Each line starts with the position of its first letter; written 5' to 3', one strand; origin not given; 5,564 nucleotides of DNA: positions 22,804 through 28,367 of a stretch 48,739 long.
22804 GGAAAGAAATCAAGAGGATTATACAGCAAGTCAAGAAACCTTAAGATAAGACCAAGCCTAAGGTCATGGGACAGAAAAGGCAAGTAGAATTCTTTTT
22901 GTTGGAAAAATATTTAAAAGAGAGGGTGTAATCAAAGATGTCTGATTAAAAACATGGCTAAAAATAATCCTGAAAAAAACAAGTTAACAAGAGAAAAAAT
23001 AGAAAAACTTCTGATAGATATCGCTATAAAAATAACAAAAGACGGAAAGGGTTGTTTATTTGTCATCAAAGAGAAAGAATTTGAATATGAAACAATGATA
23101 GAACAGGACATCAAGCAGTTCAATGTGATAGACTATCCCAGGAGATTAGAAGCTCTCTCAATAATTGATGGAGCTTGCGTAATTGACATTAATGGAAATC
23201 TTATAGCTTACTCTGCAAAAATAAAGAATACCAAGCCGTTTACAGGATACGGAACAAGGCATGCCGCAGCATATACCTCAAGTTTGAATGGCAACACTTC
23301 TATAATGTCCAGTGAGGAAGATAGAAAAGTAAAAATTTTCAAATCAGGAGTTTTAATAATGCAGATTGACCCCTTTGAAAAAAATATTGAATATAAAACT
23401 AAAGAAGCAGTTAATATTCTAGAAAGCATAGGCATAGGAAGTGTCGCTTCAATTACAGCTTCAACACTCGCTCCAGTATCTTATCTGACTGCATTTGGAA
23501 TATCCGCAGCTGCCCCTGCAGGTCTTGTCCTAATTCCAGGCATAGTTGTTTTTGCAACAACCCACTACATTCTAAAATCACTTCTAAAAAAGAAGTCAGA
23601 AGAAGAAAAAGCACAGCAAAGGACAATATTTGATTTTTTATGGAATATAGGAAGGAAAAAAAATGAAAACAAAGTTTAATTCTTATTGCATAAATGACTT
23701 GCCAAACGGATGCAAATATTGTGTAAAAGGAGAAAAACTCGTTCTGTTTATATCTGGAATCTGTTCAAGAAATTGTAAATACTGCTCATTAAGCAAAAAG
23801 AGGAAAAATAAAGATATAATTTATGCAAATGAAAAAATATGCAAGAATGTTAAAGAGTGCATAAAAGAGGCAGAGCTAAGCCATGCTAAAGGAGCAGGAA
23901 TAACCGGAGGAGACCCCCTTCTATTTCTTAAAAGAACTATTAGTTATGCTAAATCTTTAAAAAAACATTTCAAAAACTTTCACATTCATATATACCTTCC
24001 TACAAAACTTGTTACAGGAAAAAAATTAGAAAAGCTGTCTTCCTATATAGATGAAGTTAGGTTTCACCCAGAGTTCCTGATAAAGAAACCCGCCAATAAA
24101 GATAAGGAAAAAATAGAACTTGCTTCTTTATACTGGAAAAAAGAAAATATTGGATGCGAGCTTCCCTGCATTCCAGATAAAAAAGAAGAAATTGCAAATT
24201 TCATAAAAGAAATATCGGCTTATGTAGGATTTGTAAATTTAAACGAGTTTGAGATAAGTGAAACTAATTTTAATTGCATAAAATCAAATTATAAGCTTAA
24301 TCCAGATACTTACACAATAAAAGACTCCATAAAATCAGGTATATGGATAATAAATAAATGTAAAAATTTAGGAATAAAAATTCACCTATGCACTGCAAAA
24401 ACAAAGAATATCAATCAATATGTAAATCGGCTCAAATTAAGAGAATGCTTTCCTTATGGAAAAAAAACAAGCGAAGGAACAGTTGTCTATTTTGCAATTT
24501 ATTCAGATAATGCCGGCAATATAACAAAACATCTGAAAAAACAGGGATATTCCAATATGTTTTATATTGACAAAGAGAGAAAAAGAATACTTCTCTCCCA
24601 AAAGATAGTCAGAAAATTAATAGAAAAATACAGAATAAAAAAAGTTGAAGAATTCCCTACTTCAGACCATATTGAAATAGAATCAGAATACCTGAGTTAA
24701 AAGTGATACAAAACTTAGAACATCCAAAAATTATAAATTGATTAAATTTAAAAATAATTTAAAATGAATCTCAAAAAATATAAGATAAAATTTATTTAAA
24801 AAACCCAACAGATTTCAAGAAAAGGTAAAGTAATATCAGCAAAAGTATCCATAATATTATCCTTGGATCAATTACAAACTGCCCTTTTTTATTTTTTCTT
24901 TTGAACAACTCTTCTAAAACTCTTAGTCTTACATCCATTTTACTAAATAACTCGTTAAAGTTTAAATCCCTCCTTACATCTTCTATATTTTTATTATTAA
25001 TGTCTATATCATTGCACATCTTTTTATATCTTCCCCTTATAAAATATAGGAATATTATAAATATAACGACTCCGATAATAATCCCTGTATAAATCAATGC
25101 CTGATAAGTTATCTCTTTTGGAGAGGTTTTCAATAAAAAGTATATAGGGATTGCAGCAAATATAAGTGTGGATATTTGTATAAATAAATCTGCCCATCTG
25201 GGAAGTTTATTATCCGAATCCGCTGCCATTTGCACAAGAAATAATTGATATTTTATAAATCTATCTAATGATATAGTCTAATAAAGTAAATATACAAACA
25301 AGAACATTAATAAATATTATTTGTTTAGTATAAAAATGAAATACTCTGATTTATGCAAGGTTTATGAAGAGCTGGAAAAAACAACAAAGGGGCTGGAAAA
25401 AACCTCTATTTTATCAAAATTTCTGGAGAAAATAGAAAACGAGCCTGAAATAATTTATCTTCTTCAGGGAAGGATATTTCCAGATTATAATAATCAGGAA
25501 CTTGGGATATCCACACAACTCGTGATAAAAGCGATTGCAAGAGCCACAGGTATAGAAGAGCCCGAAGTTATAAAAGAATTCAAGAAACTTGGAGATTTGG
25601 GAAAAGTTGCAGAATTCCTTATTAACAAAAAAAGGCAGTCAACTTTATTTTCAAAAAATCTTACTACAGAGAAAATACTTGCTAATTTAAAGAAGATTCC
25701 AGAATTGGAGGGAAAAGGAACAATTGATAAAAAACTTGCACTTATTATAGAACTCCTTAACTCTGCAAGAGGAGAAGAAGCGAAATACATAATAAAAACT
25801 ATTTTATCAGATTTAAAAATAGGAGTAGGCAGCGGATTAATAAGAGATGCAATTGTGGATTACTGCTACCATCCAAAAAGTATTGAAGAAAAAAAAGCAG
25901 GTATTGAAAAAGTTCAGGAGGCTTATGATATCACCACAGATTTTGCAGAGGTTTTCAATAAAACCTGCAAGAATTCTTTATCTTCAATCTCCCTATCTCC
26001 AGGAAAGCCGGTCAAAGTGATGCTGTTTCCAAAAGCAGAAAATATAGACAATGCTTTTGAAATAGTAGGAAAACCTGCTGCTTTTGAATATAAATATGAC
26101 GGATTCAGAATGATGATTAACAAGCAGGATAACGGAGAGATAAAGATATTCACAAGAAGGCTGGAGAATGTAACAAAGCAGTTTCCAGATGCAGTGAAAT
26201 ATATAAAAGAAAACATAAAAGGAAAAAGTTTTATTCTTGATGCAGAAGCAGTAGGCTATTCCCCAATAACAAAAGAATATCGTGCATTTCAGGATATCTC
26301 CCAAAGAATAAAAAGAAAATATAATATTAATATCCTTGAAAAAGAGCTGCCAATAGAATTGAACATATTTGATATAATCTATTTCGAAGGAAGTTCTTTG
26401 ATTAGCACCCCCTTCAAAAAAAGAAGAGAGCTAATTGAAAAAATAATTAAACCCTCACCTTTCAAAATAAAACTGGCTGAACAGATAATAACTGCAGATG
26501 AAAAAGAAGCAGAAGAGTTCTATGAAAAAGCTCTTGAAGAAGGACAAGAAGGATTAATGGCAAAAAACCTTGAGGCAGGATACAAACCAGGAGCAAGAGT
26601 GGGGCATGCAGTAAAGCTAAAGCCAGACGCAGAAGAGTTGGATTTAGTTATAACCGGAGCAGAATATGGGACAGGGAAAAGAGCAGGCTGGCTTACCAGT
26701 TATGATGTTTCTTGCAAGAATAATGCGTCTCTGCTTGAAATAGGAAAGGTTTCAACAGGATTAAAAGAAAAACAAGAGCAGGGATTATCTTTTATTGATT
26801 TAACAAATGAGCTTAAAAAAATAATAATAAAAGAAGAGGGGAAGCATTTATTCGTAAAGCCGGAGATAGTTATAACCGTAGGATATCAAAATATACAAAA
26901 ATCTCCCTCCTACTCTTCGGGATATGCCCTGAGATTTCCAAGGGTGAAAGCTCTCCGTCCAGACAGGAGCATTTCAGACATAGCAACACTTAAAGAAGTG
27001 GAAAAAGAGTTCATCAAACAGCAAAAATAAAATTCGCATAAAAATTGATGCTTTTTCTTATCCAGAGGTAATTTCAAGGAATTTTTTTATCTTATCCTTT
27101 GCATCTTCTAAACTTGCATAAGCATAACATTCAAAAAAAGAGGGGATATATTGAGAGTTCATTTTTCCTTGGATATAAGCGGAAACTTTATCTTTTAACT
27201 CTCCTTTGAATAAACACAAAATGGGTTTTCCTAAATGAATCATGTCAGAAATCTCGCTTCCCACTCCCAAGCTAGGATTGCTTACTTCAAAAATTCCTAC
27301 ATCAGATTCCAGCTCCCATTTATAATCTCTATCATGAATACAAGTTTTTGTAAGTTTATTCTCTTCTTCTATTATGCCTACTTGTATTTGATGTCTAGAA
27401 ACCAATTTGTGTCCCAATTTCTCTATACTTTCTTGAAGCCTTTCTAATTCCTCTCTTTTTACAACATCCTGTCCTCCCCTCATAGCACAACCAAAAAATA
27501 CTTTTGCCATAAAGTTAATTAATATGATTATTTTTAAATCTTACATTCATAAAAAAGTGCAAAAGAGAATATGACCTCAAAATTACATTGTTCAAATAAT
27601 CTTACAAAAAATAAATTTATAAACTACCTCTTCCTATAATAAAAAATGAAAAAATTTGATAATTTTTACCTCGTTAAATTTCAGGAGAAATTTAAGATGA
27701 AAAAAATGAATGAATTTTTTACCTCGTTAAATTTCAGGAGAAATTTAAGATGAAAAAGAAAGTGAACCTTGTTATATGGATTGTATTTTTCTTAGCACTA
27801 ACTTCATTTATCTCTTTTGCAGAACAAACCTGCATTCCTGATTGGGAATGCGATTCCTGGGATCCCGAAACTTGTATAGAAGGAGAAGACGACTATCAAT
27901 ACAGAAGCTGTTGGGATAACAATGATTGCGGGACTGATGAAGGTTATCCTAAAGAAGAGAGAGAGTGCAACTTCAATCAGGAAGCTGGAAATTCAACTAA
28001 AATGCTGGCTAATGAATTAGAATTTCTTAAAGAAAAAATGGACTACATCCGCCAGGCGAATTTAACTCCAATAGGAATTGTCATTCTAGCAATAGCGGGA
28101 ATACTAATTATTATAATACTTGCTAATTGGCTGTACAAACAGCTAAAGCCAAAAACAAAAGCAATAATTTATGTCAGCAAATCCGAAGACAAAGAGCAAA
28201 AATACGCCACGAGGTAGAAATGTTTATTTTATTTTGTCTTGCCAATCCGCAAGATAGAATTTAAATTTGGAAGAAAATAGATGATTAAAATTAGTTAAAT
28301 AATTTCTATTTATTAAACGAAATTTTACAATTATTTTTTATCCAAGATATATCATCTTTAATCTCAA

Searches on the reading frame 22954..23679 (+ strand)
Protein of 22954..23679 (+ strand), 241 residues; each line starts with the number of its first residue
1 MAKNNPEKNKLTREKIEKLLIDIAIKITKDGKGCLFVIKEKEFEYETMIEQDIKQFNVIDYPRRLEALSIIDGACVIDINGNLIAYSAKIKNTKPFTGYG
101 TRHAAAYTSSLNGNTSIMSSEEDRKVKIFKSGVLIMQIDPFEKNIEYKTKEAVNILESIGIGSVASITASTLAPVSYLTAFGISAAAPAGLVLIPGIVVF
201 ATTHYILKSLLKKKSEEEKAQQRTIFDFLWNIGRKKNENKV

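Call 3: search_protein_families(library=pfam, proteins=[window:22954-23679:+], max_evalue=0.1)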
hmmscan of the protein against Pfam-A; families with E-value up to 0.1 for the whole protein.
window:22954-23679:+ (241 aa): 1 family
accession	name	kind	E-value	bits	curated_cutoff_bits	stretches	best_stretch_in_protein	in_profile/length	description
PF02457.21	DAC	-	4.9e-09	36.3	27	1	27-133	7-118/119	DisA bacterial checkpoint controller nucleotide-binding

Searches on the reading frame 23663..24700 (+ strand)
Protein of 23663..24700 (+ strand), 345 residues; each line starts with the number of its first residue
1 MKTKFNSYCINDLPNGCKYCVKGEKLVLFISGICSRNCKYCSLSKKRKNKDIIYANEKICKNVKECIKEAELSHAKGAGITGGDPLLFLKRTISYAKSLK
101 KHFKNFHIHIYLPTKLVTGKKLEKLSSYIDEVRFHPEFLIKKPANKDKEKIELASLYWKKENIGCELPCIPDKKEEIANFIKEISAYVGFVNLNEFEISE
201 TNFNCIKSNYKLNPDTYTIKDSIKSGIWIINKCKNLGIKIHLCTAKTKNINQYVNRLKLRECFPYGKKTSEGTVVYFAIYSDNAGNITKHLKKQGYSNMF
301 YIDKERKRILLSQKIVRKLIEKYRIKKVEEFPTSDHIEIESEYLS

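Call 3: search_protein_families(library=pfam, proteins=[window:23663-24700:+], max_evalue=0.1)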
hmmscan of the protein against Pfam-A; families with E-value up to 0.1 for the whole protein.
window:23663-24700:+ (345 aa): 3 families
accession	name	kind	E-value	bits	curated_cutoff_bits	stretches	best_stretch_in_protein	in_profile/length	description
PF13353.11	Fer4_12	-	1.7e-07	32.1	22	1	23-130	5-110/137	4Fe-4S single cluster domain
PF04055.27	Radical_SAM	-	2e-07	31.8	29.5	1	30-132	3-105/166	Radical SAM superfamily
PF24550.1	LIS_MGM1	-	0.085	13.4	27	0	239-310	16-85/100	Dynamin-like GTPase MGM1-like, lipid interacting stalk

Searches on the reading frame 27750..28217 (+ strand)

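Call 68: search_protein_families(library=ncbifam, proteins=[window:27750-28217:+], max_evalue=0.1)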
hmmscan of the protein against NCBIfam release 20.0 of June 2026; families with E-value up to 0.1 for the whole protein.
window:27750-28217:+ (155 aa): 4 families
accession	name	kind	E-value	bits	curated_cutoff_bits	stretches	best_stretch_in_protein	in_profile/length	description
TIGR01478.1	STEVOR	paralog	0.0087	15.3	166.65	1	96-137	257-299/308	STEVOR family variant surface protein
NF006909.0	PRK09400.1-4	equivalog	0.032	14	86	1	96-123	27-54/61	preprotein translocase subunit SecE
NF033218.1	anchor_AmaP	equivalog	0.035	13.9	55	0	98-142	39-80/166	alkaline shock response membrane anchor protein AmaP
TIGR01218.1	Gpos_tandem_5TM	subfamily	0.079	12.7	35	1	103-145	91-132/208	tandem five-TM protein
